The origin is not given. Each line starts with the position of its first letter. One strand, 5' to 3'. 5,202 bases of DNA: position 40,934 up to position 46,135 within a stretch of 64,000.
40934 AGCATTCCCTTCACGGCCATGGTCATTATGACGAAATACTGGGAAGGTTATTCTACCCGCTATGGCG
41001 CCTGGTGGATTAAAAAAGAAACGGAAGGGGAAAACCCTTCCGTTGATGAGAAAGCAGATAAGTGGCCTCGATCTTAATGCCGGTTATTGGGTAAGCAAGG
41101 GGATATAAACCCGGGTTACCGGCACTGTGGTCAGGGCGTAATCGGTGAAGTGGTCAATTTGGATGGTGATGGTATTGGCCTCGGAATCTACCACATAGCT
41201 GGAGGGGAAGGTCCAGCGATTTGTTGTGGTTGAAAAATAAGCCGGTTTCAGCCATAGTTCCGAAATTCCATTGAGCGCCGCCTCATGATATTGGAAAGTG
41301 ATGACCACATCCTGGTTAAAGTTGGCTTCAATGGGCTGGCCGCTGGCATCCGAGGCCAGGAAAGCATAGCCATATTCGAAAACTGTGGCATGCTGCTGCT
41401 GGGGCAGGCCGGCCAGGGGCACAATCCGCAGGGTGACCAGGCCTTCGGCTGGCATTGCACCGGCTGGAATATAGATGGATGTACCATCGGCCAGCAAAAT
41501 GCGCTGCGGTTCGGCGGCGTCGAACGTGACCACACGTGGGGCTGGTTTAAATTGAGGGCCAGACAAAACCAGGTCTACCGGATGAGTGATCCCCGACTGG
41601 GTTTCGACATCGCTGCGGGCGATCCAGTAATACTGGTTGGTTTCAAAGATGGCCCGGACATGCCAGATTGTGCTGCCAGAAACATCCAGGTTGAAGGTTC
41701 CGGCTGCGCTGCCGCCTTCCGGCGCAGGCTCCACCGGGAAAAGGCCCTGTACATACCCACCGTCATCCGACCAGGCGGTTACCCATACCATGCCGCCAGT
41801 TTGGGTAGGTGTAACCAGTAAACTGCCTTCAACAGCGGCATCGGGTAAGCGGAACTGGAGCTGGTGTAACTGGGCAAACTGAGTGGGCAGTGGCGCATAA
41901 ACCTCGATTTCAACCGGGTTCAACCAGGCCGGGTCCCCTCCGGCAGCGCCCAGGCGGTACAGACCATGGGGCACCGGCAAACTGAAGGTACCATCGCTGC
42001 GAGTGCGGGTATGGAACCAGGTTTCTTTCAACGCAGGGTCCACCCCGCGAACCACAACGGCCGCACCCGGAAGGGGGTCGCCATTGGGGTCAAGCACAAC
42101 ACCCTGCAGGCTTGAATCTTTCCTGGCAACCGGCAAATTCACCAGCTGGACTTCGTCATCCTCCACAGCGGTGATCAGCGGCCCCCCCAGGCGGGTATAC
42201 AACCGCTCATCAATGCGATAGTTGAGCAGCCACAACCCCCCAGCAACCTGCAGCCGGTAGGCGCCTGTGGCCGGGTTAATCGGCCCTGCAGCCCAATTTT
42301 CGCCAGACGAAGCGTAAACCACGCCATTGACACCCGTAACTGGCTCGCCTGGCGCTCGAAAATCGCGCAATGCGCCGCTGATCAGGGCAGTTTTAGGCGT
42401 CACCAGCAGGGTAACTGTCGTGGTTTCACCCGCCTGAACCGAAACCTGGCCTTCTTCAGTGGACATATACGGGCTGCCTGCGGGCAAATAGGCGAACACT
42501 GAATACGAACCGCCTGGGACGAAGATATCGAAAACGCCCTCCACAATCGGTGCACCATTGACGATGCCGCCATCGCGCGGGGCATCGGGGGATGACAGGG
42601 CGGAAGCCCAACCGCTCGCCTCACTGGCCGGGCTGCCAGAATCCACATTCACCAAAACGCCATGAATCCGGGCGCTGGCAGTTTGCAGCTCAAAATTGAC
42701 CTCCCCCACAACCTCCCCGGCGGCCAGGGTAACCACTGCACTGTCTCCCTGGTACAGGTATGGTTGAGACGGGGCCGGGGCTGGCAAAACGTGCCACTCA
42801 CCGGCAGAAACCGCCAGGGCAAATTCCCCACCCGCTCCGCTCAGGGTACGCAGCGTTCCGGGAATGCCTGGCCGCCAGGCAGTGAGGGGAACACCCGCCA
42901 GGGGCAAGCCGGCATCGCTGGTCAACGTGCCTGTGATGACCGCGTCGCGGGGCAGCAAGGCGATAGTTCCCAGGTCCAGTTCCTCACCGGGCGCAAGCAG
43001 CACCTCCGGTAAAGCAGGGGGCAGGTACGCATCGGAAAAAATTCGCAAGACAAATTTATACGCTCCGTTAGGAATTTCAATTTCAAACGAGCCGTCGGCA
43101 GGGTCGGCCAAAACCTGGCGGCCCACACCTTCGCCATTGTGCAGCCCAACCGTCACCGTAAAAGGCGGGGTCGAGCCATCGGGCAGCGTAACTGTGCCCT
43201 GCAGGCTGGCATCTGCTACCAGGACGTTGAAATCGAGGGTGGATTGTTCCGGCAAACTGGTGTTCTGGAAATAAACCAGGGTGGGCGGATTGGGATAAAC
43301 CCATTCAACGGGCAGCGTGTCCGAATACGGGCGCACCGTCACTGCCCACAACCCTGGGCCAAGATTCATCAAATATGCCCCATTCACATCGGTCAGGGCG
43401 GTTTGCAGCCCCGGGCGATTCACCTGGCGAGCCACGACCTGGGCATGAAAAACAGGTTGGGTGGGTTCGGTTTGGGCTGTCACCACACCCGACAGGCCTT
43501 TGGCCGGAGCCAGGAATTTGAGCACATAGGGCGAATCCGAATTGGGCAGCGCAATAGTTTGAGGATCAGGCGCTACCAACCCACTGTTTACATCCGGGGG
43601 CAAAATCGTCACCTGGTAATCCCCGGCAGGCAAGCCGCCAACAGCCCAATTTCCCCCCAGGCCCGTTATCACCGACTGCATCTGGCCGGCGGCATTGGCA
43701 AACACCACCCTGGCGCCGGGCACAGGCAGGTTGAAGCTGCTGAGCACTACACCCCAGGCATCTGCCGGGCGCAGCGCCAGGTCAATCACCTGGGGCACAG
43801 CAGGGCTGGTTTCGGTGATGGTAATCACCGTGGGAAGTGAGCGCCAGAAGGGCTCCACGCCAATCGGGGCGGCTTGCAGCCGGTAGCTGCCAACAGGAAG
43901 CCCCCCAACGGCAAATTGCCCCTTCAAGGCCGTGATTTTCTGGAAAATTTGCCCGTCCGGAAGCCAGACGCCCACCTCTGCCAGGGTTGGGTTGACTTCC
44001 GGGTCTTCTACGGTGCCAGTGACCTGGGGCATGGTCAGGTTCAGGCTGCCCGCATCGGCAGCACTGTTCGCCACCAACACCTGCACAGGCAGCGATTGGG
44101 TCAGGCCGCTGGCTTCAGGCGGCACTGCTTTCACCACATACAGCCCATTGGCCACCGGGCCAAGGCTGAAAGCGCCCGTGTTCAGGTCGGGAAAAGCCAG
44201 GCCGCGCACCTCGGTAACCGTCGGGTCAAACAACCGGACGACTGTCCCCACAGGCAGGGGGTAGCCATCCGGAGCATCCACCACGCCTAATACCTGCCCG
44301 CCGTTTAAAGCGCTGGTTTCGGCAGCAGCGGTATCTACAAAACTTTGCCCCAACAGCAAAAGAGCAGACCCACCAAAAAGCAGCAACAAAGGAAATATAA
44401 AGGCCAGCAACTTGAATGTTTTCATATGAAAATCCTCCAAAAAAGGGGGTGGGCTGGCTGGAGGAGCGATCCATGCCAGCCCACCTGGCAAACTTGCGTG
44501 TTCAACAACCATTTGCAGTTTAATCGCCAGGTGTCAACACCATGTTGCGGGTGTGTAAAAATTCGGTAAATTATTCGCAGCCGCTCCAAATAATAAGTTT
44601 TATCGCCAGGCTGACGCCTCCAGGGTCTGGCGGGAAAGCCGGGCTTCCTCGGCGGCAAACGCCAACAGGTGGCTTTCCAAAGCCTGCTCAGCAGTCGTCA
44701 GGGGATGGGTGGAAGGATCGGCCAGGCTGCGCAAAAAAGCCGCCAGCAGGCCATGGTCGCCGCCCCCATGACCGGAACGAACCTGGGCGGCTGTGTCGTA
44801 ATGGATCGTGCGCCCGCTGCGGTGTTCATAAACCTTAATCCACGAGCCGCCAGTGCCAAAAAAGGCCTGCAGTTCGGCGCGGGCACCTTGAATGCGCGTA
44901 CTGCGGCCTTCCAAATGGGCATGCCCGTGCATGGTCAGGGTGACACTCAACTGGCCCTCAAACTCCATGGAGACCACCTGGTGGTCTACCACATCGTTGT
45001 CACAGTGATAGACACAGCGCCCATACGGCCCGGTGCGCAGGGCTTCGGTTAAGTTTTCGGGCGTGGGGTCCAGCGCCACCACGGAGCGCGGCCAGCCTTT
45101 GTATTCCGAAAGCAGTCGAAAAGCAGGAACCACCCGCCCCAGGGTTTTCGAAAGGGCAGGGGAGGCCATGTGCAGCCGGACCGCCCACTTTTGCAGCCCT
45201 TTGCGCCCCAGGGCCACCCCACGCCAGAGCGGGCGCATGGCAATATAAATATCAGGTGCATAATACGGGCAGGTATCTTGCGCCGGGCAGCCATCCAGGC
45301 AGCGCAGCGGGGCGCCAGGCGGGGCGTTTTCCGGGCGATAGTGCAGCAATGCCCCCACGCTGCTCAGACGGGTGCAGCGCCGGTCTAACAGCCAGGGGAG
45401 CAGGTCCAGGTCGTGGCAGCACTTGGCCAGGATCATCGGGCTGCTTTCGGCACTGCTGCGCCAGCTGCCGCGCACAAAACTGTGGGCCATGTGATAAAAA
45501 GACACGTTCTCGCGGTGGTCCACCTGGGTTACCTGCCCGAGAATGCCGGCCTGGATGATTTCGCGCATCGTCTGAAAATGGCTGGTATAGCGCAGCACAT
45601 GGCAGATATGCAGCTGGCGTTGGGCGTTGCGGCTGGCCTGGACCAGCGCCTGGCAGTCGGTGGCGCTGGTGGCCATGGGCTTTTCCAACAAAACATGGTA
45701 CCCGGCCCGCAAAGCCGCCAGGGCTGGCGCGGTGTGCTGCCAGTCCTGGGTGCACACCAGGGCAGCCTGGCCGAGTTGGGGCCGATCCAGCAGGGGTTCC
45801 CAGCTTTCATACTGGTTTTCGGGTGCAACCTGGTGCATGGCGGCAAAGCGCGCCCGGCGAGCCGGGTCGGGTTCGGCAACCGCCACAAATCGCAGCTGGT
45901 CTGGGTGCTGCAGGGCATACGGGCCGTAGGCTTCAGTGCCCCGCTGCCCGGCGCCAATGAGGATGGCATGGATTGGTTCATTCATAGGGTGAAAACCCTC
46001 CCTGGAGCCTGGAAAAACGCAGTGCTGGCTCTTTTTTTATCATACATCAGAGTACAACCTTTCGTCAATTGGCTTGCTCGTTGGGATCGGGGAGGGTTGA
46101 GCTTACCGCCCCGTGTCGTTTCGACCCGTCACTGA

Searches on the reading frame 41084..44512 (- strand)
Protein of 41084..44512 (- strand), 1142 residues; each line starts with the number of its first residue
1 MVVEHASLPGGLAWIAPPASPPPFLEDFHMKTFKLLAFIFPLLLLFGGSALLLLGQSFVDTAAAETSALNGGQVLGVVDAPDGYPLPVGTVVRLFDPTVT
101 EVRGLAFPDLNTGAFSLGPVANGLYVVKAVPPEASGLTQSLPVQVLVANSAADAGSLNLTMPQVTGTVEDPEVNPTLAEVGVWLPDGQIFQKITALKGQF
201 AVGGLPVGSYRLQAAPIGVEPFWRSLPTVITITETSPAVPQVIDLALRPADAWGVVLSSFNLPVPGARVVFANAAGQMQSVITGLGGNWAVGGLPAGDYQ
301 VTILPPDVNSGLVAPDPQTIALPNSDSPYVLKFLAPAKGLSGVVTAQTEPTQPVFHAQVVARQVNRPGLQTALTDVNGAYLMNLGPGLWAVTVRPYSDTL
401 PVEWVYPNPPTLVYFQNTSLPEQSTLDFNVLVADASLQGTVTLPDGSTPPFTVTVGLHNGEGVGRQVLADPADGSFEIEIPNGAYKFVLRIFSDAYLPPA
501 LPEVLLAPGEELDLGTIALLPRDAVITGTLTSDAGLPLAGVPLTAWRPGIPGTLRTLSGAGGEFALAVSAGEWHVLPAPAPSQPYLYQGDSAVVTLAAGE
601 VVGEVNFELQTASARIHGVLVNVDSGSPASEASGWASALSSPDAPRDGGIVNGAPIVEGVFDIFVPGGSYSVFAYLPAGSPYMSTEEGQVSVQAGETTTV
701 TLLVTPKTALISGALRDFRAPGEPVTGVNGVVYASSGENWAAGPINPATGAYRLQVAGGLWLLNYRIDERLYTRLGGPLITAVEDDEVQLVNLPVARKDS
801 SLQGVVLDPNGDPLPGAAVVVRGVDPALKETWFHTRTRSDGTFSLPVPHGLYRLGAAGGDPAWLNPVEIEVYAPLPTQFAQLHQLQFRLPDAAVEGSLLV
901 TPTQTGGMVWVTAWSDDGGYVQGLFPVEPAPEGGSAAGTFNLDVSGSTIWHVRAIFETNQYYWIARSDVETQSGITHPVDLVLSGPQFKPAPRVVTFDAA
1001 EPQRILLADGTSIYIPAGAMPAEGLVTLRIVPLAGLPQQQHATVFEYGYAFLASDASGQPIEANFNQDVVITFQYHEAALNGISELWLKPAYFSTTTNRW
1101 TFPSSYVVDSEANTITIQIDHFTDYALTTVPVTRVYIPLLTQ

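Call 31: search_protein_families(library=pfam, proteins=[window:41084-44512:-], max_evalue=0.001)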
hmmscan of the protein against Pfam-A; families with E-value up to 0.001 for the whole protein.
window:41084-44512:- (1142 aa): 4 families
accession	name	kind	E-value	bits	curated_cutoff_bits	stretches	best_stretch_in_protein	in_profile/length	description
PF13620.12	CarboxypepD_reg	-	8.2e-38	129.1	32.3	3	801-856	1-54/82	Carboxypeptidase regulatory-like domain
PF13715.12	CarbopepD_reg_2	-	1.3e-12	48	32.2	0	803-854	2-48/88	CarboxypepD_reg-like domain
PF25020.1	TTR_TEN1-4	-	3.4e-05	24.1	27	0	522-572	5-53/86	Teneurin TTR-like domain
PF09430.16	EMC7_beta-sandw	-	0.00077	20.1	26.6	0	177-217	7-48/122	ER membrane protein complex subunit 7, beta-sandwich domain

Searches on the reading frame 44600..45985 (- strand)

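Call 31: search_protein_families(library=pfam, proteins=[window:44600-45985:-], max_evalue=0.001)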
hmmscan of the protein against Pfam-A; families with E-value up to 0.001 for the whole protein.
window:44600-45985:- (461 aa): 3 families
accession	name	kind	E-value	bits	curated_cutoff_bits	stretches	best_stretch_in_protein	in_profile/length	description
PF01408.29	GFO_IDH_MocA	-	7.3e-20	72.3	24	1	7-127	3-118/120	Oxidoreductase family, NAD-binding Rossmann fold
PF22725.1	GFO_IDH_MocA_C3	-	6e-11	42.9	27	1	137-212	1-73/124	GFO/IDH/MocA C-terminal domain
PF02894.22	GFO_IDH_MocA_C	-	1.1e-08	35.6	22.9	1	141-201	1-59/218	Oxidoreductase family, C-terminal alpha/beta domain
